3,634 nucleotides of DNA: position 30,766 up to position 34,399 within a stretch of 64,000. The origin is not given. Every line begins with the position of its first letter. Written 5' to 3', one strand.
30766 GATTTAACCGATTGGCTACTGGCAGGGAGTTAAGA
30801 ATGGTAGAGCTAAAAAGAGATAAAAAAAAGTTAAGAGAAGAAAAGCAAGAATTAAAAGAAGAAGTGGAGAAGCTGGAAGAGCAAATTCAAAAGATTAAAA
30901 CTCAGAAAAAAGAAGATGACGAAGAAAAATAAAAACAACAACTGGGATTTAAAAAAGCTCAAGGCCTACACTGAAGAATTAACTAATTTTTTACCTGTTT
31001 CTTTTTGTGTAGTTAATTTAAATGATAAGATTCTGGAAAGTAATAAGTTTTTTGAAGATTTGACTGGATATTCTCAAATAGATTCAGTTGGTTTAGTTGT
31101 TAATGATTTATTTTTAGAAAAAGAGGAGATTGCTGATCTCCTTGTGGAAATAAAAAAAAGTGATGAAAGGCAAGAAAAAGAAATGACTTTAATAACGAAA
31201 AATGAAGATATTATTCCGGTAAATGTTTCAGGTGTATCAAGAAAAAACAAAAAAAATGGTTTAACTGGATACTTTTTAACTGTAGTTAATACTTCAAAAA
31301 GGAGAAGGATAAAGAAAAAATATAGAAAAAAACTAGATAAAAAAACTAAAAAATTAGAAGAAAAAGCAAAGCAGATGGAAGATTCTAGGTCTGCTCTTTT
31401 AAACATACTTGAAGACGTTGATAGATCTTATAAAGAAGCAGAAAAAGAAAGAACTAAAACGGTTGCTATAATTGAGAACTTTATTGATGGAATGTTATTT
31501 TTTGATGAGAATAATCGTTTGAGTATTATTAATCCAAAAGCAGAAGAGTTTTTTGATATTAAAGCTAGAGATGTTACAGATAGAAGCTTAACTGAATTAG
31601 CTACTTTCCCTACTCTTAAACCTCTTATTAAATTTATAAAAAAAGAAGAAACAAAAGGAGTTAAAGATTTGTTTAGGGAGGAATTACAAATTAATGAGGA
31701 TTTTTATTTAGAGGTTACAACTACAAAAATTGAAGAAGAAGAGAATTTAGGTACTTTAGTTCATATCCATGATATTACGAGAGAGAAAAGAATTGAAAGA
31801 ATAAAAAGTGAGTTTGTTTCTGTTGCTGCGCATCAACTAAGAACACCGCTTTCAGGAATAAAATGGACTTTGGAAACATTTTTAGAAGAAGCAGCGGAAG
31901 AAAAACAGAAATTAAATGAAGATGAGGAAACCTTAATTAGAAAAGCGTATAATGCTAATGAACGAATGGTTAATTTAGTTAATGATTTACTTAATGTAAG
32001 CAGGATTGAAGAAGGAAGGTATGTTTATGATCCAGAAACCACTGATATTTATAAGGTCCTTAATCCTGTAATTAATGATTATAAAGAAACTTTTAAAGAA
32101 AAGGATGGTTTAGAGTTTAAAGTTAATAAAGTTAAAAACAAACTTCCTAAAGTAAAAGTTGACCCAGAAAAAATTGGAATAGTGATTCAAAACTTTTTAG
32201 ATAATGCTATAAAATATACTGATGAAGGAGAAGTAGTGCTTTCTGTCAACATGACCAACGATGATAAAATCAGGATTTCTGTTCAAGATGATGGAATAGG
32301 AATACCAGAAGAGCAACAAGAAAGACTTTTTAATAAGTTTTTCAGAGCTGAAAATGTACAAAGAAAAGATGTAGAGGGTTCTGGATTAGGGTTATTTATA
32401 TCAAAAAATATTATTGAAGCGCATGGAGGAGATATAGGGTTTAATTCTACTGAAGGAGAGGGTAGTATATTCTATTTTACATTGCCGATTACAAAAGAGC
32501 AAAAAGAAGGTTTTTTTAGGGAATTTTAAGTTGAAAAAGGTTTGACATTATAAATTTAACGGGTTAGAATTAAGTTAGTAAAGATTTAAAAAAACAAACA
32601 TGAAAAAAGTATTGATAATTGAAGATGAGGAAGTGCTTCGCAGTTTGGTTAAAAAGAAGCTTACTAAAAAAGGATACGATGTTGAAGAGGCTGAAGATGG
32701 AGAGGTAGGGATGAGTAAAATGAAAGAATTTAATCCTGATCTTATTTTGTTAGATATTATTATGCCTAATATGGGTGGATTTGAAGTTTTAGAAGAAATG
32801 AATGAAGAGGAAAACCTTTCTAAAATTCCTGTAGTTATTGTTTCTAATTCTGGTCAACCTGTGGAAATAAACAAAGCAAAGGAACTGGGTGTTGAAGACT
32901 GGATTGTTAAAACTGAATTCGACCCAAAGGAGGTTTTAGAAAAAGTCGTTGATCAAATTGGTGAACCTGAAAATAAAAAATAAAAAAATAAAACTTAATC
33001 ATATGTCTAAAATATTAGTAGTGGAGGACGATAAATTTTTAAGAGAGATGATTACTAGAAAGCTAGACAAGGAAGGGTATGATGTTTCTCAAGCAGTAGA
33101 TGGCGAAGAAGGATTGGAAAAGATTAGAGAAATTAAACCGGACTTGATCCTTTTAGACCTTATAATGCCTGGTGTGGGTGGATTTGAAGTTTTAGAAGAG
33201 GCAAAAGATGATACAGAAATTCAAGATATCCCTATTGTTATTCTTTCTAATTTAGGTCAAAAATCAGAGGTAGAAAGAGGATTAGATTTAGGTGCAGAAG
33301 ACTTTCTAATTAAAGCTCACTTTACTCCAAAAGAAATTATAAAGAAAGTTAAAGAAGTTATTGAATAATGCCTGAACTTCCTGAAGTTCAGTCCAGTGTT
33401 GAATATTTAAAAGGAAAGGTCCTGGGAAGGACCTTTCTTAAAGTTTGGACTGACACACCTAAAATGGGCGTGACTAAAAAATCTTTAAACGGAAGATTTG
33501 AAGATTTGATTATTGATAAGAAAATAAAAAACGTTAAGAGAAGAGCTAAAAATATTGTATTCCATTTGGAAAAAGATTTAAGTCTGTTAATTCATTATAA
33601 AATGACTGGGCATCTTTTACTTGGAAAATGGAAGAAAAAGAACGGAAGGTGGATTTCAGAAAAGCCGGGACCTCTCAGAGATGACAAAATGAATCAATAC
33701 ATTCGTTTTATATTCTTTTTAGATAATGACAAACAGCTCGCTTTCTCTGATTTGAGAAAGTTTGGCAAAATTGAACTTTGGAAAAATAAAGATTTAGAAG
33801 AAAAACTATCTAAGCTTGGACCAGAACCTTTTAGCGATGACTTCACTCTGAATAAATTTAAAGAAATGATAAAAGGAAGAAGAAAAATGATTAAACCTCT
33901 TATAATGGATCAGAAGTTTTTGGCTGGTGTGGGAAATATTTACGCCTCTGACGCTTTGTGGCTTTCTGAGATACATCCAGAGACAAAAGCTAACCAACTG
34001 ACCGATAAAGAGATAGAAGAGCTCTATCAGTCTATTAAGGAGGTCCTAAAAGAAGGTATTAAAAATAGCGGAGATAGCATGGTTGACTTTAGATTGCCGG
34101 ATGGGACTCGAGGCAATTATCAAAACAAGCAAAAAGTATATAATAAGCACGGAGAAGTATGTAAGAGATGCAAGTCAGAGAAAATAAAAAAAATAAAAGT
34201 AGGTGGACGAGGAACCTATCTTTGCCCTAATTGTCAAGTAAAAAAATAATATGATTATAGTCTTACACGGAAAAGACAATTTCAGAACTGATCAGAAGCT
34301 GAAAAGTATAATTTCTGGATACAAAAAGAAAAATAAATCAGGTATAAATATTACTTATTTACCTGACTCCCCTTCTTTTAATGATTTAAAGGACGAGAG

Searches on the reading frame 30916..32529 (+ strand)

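Call 35: search_protein_families(library=pfam, proteins=[window:30916-32529:+], max_evalue=0.0001)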
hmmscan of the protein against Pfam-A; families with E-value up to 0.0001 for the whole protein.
window:30916-32529:+ (537 aa): 5 families
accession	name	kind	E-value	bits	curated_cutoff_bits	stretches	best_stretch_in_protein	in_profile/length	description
PF02518.31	HATPase_c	-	1.6e-29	103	26.4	1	416-526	2-110/111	Histidine kinase-, DNA gyrase B-, and HSP90-like ATPase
PF00989.32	PAS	-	8.3e-17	61.7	22.6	2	183-287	4-113/113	PAS fold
PF00512.31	HisKA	-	2e-16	60.2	26.9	1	297-367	2-66/66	His Kinase A (phospho-acceptor) domain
PF13426.13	PAS_9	-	5.7e-14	52.7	27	1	27-127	1-102/103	PAS domain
PF13188.13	PAS_8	-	2.4e-05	24.5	21.8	0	21-72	5-57/65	PAS domain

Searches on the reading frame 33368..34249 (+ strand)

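Call 64: search_protein_families(library=pfam, proteins=[window:33368-34249:+], max_evalue=0.001)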
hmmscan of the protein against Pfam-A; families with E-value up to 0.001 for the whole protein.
window:33368-34249:+ (293 aa): 3 families
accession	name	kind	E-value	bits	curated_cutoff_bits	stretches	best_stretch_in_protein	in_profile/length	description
PF06831.19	H2TH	-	5.9e-29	100.4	34.7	1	150-238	1-89/93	Formamidopyrimidine-DNA glycosylase H2TH domain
PF01149.29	Fapy_DNA_glyco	-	2.6e-24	86.5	25.5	1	1-135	1-117/117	Formamidopyrimidine-DNA glycosylase N-terminal domain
PF06827.20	zf-FPG_IleRS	-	3.7e-08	33.5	21.3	1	262-290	1-28/30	Zinc finger found in FPG and IleRS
